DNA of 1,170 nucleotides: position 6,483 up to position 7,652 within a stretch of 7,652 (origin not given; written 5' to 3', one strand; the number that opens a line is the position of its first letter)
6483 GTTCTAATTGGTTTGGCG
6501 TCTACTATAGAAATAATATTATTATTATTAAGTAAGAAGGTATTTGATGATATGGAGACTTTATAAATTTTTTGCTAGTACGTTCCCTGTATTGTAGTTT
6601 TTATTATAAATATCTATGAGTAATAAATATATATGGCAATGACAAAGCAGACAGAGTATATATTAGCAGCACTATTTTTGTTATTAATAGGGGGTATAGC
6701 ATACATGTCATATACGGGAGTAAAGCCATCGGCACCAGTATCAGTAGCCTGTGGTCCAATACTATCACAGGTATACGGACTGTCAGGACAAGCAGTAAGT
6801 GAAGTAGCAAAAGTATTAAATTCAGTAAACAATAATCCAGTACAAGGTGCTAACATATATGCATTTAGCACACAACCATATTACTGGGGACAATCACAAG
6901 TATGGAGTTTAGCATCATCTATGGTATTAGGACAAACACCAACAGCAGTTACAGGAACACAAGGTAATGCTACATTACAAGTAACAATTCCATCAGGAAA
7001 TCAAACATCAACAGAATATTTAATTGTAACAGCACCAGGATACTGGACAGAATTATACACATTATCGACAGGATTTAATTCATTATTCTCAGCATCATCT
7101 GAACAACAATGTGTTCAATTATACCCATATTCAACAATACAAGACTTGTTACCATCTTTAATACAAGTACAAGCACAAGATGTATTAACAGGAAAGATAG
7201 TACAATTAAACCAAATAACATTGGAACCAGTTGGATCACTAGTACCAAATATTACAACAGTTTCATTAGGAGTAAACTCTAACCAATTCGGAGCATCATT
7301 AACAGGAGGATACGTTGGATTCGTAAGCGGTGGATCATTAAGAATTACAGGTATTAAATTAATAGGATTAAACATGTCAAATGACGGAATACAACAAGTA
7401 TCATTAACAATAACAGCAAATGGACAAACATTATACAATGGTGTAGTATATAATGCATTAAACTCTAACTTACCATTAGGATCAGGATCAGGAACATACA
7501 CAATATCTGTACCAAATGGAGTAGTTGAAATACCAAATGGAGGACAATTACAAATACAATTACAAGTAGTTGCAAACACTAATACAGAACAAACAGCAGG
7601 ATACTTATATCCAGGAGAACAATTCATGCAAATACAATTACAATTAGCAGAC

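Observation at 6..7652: Uncharacterised cassette: CPBP-like protease and two small DNA-binding-like proteins among three membrane-anchored extracellular proteins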

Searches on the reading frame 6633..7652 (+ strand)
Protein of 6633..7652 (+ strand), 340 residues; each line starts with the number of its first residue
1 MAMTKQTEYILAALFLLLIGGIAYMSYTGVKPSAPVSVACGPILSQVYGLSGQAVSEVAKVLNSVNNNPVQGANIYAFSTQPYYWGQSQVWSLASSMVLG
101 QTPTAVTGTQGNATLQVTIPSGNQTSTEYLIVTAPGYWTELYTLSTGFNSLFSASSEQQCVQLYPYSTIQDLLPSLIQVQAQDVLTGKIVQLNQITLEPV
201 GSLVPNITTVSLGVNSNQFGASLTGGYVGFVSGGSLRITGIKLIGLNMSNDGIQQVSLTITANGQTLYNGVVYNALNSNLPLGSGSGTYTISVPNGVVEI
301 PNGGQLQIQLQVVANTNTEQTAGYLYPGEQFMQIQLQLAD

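Call 7: search_protein_families(library=pfam, proteins=[window:6633-7652:+], max_evalue=1)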
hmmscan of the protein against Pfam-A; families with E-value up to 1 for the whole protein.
window:6633-7652:+ (340 aa): 1 family
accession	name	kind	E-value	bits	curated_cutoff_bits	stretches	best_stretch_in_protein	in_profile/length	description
PF18344.7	CBM32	-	0.025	14.9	25.7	1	279-313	21-55/64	Carbohydrate binding module family 32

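Call 8: search_protein_families(library=phrogs, proteins=[window:6633-7652:+], max_evalue=1)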
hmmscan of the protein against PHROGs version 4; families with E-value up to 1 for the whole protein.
window:6633-7652:+ (340 aa): 0 families

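Call 10: search_dna_similar(query=window:6633-7652:+, collection=phages, mode=protein, max_evalue=0.01)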
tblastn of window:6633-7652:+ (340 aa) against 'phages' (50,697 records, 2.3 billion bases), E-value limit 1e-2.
No match.

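Call 61: search_protein_families(library=ncbifam, proteins=[window:6633-7652:+], max_evalue=1)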
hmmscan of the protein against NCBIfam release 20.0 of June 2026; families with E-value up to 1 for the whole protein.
window:6633-7652:+ (340 aa): 1 family
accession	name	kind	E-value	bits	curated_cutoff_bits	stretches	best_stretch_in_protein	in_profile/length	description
TIGR04107.1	rSAM_HutW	equivalog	0.09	11.6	400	1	47-81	199-233/419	heme anaerobic degradation radical SAM methyltransferase ChuW/HutW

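Call 107: search_solved_structures(query=A7, max_evalue=10, show_alignments=1)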
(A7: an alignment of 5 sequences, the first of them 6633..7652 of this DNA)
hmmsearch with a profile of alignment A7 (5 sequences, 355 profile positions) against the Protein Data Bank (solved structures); distinct sequences matched with E-value up to 10: 2.
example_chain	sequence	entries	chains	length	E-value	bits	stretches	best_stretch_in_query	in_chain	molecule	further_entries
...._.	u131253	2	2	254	0.31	13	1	41-101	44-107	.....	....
9uwz_A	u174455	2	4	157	1.8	10.5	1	223-268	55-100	CesT family type III secretion system chaperone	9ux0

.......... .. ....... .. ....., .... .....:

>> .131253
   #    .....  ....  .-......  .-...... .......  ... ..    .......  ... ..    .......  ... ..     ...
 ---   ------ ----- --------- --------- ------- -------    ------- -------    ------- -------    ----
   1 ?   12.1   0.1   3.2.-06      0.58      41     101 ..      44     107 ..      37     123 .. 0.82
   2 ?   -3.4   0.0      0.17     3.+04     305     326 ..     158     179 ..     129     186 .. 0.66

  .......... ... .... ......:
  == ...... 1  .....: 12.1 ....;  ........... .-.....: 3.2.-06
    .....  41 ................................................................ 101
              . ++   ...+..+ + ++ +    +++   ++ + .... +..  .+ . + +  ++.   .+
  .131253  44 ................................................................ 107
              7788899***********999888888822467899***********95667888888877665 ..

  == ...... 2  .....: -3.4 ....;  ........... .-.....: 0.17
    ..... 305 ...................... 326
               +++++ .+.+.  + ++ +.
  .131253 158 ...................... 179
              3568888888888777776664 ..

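Call 109: search_protein_families(library=padloc, proteins=[window:6633-7652:+], max_evalue=0.1)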
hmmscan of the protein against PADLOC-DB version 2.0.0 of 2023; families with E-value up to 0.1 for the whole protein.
window:6633-7652:+ (340 aa): 0 families

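Call 110: search_protein_families(library=pfam, alignment_id=A7, max_evalue=0.5)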
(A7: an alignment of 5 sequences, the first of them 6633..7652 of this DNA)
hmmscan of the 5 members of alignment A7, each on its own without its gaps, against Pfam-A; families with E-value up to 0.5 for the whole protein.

A. member 1, window:6633-7652:+ (340 aa): 1 family
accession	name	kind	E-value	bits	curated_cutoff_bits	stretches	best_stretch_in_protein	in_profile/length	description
PF18344.7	CBM32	-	0.025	14.9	25.7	1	279-313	21-55/64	Carbohydrate binding module family 32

B. families by the number of members that match (of 5 scanned): 5 families
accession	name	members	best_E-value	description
PF18344.7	CBM32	2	0.025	Carbohydrate binding module family 32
PF01593.30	Amino_oxidase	1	0.055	Flavin containing amine oxidoreductase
PF13620.12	CarboxypepD_reg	1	0.055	Carboxypeptidase regulatory-like domain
PF05506.17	PLipase_C_C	1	0.33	Bacterial phospholipase C, C-terminal domain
PF02369.22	Big_1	1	0.43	Bacterial Ig-like domain (group 1)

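Call 116: find_related_loci(query=A7, collection=viral_contigs, flank=10000)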
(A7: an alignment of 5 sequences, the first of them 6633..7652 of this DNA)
Query A7 (340 aa) in viral_contigs; peptide patterns used: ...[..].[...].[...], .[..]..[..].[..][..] (x = any residue, [..] = any of these).
34 stretches matched a pattern, but none encodes a relative of the query by tblastn (E <= 1e-3).
